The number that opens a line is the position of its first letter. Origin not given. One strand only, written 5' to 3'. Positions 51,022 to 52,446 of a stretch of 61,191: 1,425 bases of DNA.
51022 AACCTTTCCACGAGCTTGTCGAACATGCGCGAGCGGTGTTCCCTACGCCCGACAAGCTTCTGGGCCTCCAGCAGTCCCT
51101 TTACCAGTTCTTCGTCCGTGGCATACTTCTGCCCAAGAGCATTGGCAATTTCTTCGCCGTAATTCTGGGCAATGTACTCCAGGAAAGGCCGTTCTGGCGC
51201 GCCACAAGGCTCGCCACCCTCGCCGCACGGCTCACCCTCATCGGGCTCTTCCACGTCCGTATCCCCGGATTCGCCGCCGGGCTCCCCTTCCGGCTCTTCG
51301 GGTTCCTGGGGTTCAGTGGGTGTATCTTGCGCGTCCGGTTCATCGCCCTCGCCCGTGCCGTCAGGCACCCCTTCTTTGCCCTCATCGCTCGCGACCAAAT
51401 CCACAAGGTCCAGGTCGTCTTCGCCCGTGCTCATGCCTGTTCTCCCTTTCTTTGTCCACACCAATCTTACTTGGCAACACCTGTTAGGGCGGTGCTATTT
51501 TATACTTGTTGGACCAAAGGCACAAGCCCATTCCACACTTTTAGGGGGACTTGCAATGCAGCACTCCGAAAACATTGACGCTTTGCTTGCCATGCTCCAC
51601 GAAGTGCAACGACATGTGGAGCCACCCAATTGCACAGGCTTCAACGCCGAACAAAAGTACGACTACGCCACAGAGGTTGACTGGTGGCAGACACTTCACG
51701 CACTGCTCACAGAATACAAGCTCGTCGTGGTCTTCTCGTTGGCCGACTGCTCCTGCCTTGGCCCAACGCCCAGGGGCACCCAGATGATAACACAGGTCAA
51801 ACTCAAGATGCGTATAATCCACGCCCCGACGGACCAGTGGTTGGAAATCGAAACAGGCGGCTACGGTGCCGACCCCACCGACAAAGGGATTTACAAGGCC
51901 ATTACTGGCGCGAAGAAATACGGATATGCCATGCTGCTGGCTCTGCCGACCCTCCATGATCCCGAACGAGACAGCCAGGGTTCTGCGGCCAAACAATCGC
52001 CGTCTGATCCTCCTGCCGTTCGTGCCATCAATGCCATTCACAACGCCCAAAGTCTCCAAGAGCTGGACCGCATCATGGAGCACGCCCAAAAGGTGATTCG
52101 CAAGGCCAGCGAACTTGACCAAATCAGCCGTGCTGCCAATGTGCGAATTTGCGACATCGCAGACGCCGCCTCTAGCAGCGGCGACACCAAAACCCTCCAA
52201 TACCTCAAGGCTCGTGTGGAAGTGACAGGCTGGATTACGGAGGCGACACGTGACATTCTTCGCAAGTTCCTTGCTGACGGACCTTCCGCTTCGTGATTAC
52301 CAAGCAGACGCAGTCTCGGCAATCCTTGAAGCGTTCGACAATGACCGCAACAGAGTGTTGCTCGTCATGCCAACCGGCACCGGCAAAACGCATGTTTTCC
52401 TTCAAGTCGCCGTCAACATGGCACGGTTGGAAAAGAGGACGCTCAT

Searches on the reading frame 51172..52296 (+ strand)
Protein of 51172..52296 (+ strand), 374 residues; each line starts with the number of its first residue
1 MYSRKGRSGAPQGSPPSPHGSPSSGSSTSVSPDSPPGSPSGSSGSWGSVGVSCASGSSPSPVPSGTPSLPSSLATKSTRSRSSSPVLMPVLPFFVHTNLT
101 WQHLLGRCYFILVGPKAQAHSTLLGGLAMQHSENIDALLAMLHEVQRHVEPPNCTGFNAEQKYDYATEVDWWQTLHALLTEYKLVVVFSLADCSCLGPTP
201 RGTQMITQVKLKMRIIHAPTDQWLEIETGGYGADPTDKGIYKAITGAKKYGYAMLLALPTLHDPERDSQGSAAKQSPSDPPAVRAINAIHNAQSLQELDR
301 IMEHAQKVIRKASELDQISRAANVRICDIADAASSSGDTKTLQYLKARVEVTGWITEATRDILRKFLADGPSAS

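Call 62: search_protein_families(library=pfam, proteins=[window:51172-52296:+], max_evalue=0.01)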
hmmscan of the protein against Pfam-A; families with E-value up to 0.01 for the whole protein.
window:51172-52296:+ (374 aa): 1 family
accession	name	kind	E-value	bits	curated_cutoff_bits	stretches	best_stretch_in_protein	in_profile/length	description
PF04404.17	ERF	-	1.6e-07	31.9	25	1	142-281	5-141/153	ERF superfamily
